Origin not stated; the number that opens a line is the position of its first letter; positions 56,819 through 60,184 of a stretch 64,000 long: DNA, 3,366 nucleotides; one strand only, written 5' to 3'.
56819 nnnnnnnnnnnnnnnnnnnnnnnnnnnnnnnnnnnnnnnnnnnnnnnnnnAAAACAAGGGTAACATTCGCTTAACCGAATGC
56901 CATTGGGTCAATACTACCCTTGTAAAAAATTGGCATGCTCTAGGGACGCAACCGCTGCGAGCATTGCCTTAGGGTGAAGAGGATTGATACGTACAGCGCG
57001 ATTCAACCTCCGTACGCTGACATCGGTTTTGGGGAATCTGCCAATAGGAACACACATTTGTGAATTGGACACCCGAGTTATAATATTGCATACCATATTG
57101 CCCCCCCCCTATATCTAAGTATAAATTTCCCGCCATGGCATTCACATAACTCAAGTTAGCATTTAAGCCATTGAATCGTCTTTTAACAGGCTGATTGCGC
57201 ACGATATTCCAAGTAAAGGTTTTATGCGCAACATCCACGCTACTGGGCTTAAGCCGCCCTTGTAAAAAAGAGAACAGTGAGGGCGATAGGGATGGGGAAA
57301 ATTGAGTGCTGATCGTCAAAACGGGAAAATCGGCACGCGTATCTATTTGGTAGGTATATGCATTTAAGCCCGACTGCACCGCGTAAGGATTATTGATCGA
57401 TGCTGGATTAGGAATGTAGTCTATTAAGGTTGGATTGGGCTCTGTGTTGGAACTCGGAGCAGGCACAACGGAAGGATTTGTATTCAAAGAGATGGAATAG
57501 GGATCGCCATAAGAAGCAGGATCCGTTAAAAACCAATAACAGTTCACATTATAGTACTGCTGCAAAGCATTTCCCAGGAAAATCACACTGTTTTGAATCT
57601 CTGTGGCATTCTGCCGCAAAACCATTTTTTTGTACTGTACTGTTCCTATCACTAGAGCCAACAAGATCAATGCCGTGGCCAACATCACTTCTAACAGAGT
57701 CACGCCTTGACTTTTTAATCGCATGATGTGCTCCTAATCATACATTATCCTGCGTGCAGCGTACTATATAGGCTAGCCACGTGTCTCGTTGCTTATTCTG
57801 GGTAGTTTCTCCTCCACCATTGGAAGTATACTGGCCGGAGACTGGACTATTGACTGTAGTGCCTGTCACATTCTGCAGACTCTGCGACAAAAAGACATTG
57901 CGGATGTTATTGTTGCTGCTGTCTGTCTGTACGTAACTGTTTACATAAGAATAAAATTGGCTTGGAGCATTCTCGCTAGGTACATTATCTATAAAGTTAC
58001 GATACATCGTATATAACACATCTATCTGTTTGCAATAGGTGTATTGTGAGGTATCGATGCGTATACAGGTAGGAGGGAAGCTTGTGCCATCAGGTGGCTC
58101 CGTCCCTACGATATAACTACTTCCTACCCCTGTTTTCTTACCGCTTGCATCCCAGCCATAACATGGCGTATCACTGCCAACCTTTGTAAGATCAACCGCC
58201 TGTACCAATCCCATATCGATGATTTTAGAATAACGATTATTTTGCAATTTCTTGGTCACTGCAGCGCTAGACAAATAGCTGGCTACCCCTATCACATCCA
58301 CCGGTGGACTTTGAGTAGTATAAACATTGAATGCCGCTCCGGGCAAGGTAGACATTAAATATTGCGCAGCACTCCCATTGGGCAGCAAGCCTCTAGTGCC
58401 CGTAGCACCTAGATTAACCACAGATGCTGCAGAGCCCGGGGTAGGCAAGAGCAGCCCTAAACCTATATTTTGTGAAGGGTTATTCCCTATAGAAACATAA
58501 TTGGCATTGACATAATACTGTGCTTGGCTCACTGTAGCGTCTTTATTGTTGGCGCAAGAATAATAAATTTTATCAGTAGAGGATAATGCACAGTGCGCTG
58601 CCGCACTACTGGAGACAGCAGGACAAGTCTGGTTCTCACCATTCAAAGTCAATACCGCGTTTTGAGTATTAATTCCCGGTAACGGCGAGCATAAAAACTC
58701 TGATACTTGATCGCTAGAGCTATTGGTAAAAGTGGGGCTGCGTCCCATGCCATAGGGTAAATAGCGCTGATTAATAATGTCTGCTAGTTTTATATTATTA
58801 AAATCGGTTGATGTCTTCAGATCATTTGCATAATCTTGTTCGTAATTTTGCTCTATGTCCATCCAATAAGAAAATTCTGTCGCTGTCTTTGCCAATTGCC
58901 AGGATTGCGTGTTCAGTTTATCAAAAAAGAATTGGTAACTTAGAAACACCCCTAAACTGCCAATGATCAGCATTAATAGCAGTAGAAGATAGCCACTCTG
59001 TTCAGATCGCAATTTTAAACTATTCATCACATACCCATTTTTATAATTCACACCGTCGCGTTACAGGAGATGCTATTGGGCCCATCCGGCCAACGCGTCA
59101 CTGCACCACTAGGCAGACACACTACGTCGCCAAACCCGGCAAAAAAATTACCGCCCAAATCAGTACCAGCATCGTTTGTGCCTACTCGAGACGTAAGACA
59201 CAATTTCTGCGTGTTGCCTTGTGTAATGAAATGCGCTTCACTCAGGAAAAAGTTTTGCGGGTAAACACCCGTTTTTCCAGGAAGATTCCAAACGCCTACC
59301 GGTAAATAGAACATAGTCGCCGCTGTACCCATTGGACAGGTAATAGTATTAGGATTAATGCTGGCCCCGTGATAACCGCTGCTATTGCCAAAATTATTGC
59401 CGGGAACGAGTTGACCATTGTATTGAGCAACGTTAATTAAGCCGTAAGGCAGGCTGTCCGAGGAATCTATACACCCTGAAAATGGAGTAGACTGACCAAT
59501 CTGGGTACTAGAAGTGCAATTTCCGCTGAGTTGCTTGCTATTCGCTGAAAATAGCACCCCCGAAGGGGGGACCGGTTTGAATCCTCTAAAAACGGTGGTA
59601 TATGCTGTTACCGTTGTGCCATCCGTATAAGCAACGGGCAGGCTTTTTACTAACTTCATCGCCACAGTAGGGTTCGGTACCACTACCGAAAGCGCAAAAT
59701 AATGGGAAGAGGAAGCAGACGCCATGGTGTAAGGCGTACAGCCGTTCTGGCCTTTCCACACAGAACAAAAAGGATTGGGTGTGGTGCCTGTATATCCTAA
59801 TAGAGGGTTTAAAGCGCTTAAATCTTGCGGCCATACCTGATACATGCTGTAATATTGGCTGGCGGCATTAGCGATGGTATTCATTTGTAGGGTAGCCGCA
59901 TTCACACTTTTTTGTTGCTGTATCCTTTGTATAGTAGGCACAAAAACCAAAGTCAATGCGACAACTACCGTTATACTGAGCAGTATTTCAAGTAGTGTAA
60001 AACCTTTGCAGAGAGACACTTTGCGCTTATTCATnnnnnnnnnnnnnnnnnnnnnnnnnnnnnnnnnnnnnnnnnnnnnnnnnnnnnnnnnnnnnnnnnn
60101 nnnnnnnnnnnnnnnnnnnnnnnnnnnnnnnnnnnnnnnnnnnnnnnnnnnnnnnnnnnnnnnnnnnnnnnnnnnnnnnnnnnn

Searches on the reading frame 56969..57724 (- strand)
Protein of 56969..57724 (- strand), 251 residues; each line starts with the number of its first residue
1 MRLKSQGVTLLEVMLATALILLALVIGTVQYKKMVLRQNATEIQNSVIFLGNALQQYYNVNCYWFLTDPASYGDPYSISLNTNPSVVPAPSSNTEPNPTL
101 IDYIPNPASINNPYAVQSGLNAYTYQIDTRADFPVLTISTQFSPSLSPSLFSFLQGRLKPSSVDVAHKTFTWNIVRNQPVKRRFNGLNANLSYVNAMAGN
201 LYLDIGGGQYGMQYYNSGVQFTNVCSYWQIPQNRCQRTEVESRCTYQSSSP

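Call 11: search_protein_families(library=pfam, proteins=[window:56969-57724:-], max_evalue=0.1)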
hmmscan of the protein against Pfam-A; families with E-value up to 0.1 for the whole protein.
window:56969-57724:- (251 aa): 1 family
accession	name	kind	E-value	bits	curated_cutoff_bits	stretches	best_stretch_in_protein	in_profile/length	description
PF07963.17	N_methyl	-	0.0022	17.9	21.2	1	4-26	3-25/27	Prokaryotic N-terminal methylation motif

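Call 12: search_protein_families(library=ncbifam, proteins=[window:56969-57724:-], max_evalue=0.1)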
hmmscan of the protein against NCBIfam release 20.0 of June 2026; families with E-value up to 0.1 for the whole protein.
window:56969-57724:- (251 aa): 3 families
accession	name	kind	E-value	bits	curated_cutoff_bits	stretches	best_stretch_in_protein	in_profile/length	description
TIGR02532.1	IV_pilin_GFxxxE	domain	0.025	14.4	16.3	1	6-27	2-23/24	prepilin-type N-terminal cleavage/methylation domain-containing protein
NF006453.0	PRK08808.1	equivalog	0.086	11.9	295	0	2-33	3-36/211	type II secretion system protein J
NF007800.0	PRK10506.1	equivalog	0.089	12.6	158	0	4-40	7-43/163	prepilin peptidase-dependent protein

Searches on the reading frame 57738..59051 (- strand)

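Call 11: search_protein_families(library=pfam, proteins=[window:57738-59051:-], max_evalue=0.1)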
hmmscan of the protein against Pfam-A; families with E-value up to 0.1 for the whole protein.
window:57738-59051:- (437 aa): 1 family
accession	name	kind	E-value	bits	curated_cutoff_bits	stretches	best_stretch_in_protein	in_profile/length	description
PF20781.2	TssR_C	-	0.031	14.9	25.7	1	363-409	39-85/141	TssR C-terminal domain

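Call 12: search_protein_families(library=ncbifam, proteins=[window:57738-59051:-], max_evalue=0.1)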
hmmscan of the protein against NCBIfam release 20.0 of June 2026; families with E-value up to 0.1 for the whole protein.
window:57738-59051:- (437 aa): 0 families

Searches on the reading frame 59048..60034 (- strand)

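Call 11: search_protein_families(library=pfam, proteins=[window:59048-60034:-], max_evalue=0.1)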
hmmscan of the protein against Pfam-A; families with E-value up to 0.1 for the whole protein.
window:59048-60034:- (328 aa): 1 family
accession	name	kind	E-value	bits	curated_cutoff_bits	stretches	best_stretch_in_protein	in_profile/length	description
PF07963.17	N_methyl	-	0.016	15.2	21.2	1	9-29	4-24/27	Prokaryotic N-terminal methylation motif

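Call 12: search_protein_families(library=ncbifam, proteins=[window:59048-60034:-], max_evalue=0.1)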
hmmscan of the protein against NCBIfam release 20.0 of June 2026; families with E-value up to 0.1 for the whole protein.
window:59048-60034:- (328 aa): 10 families
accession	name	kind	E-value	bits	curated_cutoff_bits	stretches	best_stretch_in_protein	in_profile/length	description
NF041013.1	T4P_ComGE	equivalog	3.2e-09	36.8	49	1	9-65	3-59/83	competence type IV pilus minor pilin ComGE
NF040999.1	pilin_ComGC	equivalog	1.8e-05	24.8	75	1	10-64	2-55/84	competence type IV pilus major pilin ComGC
NF040982.1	ComGD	equivalog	1.9e-05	25.1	70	1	10-60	2-52/139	competence type IV pilus minor pilin ComGD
TIGR01710.1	typeII_sec_gspG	equivalog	3.3e-05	23.9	88.85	1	10-78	1-69/134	type II secretion system major pseudopilin GspG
NF041002.1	pilin_ComGF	equivalog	0.00023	21.4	80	1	10-45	2-37/139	competence type IV pilus minor pilin ComGF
TIGR02599.1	TIGR02599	subfamily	0.0024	17.2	256.5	1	11-61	1-49/361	Verru_Chthon cassette protein C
NF007800.0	PRK10506.1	equivalog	0.0061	16.4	158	1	7-51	6-50/163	prepilin peptidase-dependent protein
TIGR02532.1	IV_pilin_GFxxxE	domain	0.0091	15.8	16.3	1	9-30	1-22/24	prepilin-type N-terminal cleavage/methylation domain-containing protein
NF007862.0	PRK10574.1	equivalog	0.037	14.2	138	1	10-42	5-37/145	prepilin peptidase-dependent pilin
TIGR01708.2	typeII_sec_gspH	equivalog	0.069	13.1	80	0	10-45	2-37/169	type II secretion system minor pseudopilin GspH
